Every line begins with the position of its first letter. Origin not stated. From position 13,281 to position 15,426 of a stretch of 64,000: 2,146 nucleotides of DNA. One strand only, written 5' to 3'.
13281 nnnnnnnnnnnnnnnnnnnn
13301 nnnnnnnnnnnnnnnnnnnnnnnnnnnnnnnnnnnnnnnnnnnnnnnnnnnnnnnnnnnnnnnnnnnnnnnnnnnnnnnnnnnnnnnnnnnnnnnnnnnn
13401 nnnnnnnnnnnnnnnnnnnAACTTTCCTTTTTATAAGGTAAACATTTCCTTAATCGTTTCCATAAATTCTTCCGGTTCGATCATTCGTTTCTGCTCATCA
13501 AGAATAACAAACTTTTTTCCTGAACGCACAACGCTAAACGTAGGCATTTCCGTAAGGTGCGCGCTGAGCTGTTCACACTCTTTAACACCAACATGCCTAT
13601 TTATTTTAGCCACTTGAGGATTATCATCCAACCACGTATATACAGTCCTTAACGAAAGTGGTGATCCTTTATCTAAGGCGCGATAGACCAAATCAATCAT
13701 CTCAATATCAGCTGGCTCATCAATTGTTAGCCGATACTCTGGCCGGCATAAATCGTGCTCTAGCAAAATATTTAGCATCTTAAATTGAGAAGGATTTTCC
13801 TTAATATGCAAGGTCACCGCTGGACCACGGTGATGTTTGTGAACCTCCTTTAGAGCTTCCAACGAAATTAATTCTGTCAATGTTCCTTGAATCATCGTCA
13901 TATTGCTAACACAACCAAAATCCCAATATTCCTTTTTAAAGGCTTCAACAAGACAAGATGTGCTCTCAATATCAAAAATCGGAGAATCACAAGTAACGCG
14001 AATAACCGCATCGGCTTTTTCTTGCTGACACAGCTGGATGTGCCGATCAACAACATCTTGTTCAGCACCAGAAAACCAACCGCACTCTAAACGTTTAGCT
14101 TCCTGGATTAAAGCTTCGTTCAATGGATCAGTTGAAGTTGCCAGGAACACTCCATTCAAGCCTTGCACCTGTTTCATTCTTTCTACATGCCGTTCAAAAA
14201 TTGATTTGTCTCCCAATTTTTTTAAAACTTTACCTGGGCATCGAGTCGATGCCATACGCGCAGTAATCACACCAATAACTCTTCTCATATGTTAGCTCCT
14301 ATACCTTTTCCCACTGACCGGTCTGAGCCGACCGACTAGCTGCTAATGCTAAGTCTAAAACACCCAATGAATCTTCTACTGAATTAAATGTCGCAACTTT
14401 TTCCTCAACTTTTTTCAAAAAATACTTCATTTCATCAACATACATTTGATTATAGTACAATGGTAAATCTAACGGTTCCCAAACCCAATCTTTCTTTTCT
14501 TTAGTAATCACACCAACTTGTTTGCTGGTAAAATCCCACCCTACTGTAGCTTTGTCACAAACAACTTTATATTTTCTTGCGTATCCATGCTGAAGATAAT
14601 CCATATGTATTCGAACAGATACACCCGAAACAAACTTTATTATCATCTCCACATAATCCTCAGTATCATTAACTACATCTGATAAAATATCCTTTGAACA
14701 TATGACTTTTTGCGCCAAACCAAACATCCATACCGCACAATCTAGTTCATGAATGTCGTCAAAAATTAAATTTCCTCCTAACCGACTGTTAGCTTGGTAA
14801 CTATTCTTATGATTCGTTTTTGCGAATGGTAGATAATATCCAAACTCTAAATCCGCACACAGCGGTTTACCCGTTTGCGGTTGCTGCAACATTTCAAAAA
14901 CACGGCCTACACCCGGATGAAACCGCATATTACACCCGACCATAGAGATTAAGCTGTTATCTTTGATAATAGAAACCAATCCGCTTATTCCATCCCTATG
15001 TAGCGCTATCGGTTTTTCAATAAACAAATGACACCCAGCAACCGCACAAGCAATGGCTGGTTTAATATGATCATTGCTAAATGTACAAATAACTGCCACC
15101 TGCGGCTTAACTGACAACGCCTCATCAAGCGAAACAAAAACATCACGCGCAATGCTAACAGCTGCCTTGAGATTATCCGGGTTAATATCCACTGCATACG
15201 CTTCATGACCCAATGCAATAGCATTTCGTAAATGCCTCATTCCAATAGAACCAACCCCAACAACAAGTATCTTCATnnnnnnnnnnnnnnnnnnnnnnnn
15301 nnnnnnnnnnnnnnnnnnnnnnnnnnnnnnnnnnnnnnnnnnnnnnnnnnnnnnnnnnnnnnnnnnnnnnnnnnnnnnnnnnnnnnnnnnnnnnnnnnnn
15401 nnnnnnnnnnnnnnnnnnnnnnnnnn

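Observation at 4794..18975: Pseudaminic-acid-type nonulosonate pathway embedded in an unusually elaborate tailoring set (B12-radical-SAM, ATP-grasp, PIG-L deacetylase + formyltransferase, class-III aminotransferase, Gfo/Idh/MocA, two MTases)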

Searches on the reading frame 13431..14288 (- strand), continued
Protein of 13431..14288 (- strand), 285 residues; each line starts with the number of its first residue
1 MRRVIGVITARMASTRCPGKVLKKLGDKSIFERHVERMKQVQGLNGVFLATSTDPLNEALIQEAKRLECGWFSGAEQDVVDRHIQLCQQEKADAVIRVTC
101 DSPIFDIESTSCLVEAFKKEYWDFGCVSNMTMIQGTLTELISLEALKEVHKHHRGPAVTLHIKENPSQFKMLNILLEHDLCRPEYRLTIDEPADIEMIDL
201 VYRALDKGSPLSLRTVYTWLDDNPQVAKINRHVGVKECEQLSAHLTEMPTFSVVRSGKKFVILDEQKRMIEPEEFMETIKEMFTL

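Call 66: find_encoding_contigs(protein=P0284, flank=8000, max_places=1)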
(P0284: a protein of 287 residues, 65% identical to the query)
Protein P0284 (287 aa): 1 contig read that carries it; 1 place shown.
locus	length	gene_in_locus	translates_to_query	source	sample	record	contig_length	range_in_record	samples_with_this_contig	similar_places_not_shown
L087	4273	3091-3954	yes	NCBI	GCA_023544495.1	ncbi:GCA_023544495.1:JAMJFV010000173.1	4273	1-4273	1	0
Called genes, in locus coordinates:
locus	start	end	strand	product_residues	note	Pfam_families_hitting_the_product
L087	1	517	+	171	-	PF01041:DegT_DnrJ_EryC1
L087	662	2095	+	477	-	PF02310:B12-binding, PF04055:Radical_SAM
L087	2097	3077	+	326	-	PF01408:GFO_IDH_MocA, PF22725:GFO_IDH_MocA_C3, PF02894:GFO_IDH_MocA_C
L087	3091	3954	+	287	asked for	PF02348:CTP_transf_3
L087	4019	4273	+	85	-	PF00202:Aminotran_3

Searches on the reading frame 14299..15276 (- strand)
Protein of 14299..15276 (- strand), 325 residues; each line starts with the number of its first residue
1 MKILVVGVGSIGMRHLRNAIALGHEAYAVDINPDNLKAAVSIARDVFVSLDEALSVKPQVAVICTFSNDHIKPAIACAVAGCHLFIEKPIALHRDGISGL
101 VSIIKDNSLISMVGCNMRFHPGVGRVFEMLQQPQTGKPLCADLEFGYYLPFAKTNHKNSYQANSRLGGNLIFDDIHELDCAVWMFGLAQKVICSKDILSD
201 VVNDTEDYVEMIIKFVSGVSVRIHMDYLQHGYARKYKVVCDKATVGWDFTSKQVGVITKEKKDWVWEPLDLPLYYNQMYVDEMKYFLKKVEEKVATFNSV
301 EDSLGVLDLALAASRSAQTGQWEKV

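Call 5: search_protein_families(library=pfam, proteins=[window:14299-15276:-])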
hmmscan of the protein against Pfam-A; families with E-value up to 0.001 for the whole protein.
window:14299-15276:- (325 aa): 3 families
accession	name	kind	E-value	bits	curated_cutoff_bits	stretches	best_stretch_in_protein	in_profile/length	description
PF01408.29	GFO_IDH_MocA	-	1.2e-13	52.3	24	1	1-114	1-119/120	Oxidoreductase family, NAD-binding Rossmann fold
PF22725.1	GFO_IDH_MocA_C3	-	4.4e-11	43.3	27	1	126-245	4-123/124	GFO/IDH/MocA C-terminal domain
PF02894.22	GFO_IDH_MocA_C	-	1.4e-06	28.7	22.9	1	134-322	8-215/218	Oxidoreductase family, C-terminal alpha/beta domain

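Call 7: search_protein_families(library=ncbifam, proteins=[window:14299-15276:-], max_evalue=0.00001)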
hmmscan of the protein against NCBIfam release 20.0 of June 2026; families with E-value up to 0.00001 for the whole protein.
window:14299-15276:- (325 aa): 5 families
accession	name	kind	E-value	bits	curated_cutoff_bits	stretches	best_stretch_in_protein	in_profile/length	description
TIGR04380.1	myo_inos_iolG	equivalog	1.1e-24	86.9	355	1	1-322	2-328/330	inositol 2-dehydrogenase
NF040723.1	UDP-GlcNAcDh_Arch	equivalog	1.8e-16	60.6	450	1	1-317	1-301/302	UDP-N-acetylglucosamine 3-dehydrogenase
NF052679.1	InsChiInosDhIolG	equivalog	4.7e-08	32.4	540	1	2-247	4-250/343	bifunctional inositol 2-dehydrogenase/D-chiro-inositol 1-dehydrogenase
NF052479.1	LevoglcsnDh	equivalog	5.6e-08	31.9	650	1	59-137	73-153/386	levoglucosan dehydrogenase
NF007574.0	PRK10206.1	equivalog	6.8e-06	25.3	352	0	50-194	57-196/345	oxidoreductase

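Call 31: search_solved_structures(query=window:14299-15276:-, max_evalue=0.00001)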
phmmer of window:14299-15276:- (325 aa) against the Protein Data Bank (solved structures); distinct sequences matched with E-value up to 0.00001: 13.
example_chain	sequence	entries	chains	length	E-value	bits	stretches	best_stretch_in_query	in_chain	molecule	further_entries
3ezy_A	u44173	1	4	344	3.6e-16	62.9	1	2-318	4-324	Dehydrogenase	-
4hkt_A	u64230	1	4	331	3.8e-11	46.4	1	5-317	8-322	Inositol 2-dehydrogenase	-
6z3b_B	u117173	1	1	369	1.2e-09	41.4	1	30-191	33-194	Gfo/Idh/MocA family oxidoreductase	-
6z3b_A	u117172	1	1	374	1.3e-09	41.3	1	30-191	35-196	Gfo/Idh/MocA family oxidoreductase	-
6z3c_AAA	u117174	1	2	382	1.3e-09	41.3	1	30-191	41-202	Gfo/Idh/MocA family oxidoreductase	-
8w9s_A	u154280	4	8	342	1.6e-08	37.8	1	2-191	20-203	NADH-dependent dihydrogenase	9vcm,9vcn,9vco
7bvj_A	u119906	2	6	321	2.9e-08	36.9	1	2-133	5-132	Oxidoreductase, NAD-binding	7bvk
9azo_A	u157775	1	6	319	3.6e-08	36.6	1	2-132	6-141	PmdC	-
6o15_A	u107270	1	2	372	3.6e-08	36.6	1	5-191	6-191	Uncharacterized oxidoreductase YjhC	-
2glx_A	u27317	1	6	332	3.9e-07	33.2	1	50-322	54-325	1,5-anhydro-D-fructose reductase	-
3e18_A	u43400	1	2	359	6.9e-07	32.4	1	3-225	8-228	oxidoreductase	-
6a3f_A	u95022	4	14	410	4.6e-06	29.7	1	60-186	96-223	Putative dehydrogenase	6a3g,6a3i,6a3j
3db2_A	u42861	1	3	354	5.7e-06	29.3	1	52-217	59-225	putative NADPH-dependent oxidoreductase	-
